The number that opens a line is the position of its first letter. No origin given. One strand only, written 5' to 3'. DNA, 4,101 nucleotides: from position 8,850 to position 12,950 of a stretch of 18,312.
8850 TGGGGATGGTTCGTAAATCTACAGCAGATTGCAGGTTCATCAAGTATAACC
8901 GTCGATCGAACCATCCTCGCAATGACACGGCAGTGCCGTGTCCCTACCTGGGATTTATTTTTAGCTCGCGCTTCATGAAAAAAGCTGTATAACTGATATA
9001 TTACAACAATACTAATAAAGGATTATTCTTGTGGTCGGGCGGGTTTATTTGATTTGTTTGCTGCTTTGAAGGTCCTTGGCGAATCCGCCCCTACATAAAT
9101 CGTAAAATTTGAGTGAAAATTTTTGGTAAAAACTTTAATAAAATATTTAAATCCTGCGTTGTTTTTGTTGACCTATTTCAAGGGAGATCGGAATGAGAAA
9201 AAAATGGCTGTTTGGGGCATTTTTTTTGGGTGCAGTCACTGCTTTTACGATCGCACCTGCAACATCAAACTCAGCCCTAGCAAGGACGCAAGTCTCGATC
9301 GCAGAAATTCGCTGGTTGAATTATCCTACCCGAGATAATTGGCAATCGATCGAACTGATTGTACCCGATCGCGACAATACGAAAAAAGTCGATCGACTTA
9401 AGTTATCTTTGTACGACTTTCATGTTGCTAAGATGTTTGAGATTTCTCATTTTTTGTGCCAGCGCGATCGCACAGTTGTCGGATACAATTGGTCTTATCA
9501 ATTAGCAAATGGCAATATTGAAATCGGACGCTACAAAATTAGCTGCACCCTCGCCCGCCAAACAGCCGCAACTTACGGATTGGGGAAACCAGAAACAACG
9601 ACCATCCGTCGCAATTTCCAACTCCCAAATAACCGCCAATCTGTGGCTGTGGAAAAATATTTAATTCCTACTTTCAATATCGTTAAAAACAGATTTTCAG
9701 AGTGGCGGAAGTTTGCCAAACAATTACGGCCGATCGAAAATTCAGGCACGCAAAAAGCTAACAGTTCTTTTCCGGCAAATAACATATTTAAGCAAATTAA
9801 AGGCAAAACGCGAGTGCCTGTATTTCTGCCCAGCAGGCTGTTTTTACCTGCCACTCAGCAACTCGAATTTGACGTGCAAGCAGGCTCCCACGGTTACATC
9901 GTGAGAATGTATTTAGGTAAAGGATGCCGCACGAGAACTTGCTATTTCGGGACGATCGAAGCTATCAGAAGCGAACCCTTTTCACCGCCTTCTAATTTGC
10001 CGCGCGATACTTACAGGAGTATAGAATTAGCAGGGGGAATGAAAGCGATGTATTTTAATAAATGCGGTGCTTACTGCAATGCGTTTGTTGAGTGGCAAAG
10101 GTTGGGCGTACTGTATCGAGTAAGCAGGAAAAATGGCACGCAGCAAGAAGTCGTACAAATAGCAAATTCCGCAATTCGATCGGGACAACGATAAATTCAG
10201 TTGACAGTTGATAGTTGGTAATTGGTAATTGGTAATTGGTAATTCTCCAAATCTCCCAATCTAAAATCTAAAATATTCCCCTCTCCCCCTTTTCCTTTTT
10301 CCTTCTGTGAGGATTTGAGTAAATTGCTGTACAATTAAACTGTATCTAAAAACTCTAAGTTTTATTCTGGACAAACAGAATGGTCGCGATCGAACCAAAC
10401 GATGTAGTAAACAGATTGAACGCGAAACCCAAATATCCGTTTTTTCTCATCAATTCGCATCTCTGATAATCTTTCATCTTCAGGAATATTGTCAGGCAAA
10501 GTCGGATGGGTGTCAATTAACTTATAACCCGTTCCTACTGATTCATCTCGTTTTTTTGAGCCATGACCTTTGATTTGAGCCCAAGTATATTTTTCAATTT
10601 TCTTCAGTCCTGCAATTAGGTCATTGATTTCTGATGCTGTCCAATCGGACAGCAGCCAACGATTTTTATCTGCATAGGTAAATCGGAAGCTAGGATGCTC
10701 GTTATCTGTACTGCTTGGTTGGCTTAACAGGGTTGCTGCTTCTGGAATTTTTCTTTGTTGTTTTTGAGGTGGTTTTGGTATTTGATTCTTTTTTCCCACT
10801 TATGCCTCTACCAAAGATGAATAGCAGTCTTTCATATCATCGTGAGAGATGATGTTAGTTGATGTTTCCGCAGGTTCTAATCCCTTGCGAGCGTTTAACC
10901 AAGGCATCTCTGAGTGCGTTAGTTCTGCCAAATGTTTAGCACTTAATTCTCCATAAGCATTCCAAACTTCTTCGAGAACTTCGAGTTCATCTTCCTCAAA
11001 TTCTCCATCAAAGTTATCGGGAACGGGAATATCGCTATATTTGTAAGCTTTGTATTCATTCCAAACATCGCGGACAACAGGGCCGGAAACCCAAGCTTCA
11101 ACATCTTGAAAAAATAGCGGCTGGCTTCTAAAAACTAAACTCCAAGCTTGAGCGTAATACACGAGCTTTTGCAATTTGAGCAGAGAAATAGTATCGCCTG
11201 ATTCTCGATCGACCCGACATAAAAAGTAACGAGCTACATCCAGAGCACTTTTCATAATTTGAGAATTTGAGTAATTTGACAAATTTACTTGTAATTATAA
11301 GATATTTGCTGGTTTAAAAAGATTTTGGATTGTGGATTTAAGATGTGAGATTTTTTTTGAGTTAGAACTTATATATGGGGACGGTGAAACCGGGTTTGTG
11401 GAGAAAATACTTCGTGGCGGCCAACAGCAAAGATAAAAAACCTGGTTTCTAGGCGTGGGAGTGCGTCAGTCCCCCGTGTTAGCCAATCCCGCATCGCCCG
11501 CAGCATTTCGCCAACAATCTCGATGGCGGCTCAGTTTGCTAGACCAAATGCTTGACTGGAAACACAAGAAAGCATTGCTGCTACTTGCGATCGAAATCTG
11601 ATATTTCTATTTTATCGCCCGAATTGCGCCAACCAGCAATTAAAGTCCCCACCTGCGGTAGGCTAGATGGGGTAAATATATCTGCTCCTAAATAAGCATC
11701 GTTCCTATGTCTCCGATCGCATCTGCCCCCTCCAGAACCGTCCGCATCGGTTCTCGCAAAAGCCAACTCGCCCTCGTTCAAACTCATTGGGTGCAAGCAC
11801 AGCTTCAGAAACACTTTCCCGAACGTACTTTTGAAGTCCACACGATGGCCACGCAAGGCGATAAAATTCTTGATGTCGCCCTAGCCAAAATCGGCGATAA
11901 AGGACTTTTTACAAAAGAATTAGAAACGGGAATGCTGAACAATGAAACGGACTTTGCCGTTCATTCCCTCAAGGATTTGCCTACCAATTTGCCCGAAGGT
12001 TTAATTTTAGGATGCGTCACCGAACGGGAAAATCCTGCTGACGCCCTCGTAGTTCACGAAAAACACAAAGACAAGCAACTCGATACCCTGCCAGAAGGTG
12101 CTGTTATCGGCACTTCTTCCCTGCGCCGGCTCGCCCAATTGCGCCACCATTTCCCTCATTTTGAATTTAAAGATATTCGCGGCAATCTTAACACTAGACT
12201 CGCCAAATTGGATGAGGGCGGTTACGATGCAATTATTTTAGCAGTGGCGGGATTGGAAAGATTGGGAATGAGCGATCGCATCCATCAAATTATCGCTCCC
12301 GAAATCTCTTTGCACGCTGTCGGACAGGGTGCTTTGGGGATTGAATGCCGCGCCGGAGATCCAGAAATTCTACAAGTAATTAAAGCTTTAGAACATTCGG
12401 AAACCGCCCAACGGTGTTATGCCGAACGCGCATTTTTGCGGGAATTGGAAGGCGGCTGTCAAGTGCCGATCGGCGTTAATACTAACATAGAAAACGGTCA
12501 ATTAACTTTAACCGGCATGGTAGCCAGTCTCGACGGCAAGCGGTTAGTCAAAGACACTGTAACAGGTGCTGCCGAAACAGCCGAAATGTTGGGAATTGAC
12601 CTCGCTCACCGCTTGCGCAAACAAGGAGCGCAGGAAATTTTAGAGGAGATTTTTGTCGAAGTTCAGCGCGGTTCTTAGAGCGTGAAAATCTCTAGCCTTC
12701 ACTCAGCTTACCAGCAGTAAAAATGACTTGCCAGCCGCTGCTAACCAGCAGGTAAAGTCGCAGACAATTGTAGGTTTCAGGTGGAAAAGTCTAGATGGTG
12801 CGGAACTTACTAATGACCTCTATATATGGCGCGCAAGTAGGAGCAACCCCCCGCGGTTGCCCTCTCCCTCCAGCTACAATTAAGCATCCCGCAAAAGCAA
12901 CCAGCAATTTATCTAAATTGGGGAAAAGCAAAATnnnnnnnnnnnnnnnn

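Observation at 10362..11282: Panacea (DUF4065) domain protein translationally coupled to a small uncharacterised protein: candidate PanA/PanT-type toxin-antitoxin module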

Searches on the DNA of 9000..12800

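Call 75: search_rna_families(source=window, start=9000, end=12800, threshold=evalue, max_evalue=0.1)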
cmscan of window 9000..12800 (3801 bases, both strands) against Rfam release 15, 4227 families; matches with E-value up to 0.1: 0.
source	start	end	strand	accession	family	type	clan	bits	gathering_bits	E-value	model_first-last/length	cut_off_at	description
